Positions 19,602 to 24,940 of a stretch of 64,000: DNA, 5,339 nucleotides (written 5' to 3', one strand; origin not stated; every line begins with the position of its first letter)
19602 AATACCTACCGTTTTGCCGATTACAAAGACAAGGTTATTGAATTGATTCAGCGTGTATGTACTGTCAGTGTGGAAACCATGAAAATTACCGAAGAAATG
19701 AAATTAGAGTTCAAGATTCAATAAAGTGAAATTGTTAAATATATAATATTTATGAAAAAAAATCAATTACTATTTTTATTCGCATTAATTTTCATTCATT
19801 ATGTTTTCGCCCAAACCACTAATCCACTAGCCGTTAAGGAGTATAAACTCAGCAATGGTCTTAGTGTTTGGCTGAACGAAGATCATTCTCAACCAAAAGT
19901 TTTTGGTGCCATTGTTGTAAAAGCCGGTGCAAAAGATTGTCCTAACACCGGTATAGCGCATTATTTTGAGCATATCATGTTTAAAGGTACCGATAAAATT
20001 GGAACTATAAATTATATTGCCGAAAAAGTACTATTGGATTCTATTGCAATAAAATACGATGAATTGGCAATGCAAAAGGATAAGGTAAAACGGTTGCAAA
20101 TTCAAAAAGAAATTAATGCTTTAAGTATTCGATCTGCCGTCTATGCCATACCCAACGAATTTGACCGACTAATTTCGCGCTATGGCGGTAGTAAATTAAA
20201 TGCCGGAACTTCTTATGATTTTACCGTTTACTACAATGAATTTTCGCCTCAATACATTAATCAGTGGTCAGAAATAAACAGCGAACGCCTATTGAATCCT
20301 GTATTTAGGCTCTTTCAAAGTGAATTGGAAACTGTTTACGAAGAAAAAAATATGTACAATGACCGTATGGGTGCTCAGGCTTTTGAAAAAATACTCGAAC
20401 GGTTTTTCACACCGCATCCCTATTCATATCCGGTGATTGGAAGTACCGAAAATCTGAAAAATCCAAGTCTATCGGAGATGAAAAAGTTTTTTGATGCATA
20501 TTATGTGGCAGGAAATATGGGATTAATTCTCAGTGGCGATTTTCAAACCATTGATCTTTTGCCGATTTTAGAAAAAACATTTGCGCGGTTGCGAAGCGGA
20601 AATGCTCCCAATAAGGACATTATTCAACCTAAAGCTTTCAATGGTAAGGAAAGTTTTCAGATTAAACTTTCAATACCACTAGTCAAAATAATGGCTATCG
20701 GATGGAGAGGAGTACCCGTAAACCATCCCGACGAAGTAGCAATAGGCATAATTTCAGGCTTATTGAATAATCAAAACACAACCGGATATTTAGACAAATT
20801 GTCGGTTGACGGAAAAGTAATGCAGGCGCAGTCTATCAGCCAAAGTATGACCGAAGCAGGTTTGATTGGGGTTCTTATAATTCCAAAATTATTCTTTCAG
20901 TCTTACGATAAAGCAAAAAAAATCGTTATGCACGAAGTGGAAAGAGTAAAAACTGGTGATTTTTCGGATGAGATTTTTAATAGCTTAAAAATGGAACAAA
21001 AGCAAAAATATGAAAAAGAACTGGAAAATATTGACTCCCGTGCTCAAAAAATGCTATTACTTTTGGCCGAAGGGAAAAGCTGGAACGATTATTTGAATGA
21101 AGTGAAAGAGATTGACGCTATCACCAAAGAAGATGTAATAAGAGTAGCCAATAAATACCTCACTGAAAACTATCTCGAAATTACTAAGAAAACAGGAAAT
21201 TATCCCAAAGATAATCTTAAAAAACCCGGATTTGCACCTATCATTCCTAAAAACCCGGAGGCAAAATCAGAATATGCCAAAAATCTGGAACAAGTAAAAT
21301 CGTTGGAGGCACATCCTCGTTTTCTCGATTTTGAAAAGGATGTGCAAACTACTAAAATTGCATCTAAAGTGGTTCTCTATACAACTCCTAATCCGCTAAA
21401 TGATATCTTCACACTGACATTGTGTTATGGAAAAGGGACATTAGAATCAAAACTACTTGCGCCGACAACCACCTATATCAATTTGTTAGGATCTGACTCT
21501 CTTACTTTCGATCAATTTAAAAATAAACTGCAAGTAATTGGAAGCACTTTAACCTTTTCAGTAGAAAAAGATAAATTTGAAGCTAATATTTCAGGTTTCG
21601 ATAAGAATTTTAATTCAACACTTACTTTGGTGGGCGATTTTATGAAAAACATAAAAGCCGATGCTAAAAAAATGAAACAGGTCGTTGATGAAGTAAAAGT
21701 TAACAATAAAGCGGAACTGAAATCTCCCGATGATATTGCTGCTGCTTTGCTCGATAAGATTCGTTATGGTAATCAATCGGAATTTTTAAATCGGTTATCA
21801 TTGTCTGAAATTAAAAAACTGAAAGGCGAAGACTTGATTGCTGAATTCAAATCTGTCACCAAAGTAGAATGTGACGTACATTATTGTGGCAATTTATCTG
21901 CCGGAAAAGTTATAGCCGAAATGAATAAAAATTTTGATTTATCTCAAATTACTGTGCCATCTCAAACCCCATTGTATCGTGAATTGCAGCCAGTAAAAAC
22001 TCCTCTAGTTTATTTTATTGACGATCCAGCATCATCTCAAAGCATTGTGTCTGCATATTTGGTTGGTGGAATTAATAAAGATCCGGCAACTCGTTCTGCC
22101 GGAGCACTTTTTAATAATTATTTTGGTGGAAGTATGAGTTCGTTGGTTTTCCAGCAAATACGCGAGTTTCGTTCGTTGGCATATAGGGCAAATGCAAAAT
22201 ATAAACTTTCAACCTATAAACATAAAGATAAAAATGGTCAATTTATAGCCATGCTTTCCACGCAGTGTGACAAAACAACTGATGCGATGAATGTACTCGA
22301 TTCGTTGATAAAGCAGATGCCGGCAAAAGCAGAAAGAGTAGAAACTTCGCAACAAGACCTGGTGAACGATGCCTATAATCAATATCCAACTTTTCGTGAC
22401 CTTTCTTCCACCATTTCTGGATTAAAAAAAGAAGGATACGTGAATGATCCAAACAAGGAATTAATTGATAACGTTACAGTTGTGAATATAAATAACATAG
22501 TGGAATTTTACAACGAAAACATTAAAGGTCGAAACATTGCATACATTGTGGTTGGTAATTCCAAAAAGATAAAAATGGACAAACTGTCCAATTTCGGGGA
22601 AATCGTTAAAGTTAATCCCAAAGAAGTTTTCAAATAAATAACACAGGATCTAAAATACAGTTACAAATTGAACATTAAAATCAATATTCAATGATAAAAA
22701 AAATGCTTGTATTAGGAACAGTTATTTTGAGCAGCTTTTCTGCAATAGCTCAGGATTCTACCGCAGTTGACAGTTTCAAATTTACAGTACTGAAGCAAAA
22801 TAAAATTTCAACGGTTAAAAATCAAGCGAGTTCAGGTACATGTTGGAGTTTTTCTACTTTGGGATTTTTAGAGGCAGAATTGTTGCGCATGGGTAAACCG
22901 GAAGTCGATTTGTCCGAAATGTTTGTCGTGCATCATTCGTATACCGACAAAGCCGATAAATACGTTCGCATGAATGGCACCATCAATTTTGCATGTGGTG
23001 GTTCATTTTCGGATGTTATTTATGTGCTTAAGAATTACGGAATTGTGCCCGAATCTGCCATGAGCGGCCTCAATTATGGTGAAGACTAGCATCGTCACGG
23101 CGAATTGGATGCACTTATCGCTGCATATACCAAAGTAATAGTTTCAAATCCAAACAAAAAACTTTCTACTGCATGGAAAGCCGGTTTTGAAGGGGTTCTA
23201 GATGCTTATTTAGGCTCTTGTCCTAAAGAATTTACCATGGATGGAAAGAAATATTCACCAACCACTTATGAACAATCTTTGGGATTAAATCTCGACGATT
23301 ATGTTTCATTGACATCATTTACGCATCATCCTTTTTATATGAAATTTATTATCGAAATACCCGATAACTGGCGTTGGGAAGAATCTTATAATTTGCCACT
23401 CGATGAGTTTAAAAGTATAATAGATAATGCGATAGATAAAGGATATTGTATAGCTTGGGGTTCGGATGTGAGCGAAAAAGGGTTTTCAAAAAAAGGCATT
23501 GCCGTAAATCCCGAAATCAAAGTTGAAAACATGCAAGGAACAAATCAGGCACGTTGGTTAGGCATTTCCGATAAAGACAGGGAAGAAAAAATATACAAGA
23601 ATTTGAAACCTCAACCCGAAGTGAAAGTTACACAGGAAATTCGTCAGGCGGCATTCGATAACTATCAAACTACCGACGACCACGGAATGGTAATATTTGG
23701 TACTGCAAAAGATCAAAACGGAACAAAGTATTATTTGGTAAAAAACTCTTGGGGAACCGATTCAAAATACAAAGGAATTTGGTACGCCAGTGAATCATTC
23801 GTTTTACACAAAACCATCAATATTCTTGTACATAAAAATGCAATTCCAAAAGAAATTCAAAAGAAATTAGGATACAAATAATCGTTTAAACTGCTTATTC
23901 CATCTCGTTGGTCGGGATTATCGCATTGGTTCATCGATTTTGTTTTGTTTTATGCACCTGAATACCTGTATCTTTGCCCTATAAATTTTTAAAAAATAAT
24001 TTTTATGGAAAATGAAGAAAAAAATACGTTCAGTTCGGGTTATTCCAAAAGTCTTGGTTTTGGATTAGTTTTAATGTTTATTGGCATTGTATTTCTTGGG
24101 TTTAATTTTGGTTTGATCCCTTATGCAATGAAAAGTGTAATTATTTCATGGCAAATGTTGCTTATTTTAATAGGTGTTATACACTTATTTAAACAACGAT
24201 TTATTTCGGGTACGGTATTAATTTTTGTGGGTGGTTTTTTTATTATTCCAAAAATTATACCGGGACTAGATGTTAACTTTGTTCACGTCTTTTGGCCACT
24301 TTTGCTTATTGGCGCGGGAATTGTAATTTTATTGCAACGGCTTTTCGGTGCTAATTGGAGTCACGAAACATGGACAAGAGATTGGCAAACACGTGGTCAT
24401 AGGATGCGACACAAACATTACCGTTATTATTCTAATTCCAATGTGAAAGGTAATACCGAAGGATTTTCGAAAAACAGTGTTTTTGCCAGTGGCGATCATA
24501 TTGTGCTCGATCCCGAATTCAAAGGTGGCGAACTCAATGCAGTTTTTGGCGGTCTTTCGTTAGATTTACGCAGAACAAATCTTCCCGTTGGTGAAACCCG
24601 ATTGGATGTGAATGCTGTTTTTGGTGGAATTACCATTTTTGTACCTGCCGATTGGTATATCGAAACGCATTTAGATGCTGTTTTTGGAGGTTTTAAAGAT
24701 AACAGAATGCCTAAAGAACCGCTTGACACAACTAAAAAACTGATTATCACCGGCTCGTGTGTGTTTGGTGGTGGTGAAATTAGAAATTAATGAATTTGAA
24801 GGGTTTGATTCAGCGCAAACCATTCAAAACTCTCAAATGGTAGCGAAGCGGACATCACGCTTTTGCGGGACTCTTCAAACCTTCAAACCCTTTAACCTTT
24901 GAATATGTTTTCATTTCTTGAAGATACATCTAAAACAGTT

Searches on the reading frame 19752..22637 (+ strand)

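Call 16: search_protein_families(library=pfam, proteins=[window:19752-22637:+], max_evalue=0.001)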
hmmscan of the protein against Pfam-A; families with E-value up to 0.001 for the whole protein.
window:19752-22637:+ (961 aa): 2 families
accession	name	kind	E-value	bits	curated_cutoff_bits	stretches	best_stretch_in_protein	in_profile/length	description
PF05193.26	Peptidase_M16_C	-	4.2e-30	105.4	23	2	241-414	5-179/181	Peptidase M16 inactive domain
PF00675.25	Peptidase_M16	-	6.8e-14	52.5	22.3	2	135-230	51-147/149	Insulinase (Peptidase family M16)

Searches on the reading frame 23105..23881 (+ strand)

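Call 16: search_protein_families(library=pfam, proteins=[window:23105-23881:+], max_evalue=0.001)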
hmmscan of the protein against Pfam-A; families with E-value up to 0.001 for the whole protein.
window:23105-23881:+ (258 aa): 2 families
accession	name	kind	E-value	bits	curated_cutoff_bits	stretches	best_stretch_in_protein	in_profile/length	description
PF03051.21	Peptidase_C1_2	-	1.1e-14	54.6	22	2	188-255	356-424/438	Peptidase C1-like family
PF00112.29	Peptidase_C1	-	0.00028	21.5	20.7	1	160-224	124-198/220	Papain family cysteine protease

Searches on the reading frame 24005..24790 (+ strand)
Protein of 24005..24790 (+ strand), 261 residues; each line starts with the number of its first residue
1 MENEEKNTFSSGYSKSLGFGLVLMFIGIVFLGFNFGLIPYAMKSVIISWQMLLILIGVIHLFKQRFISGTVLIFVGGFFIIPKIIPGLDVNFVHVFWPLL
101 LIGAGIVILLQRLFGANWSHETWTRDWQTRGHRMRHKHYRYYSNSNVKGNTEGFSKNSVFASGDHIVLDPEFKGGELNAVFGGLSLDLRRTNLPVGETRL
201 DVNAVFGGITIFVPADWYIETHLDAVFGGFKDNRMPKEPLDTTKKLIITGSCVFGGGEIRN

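Call 16: search_protein_families(library=pfam, proteins=[window:24005-24790:+], max_evalue=0.001)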
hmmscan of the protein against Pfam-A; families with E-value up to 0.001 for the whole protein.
window:24005-24790:+ (261 aa): 3 families
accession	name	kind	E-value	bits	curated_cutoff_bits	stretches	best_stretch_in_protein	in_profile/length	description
PF22570.1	LiaF-TM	-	2.9e-13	50.9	27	1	19-112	2-94/98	LiaF transmembrane domain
PF18917.5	LiaI-LiaF-like_TM1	-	1.6e-11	44.5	27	2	18-59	2-40/42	LiaI-LiaF-like transmembrane region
PF09922.15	LiaF-like_C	-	2.1e-08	34.5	29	1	174-231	16-73/114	Cell wall-active antibiotics response LiaF, C-terminal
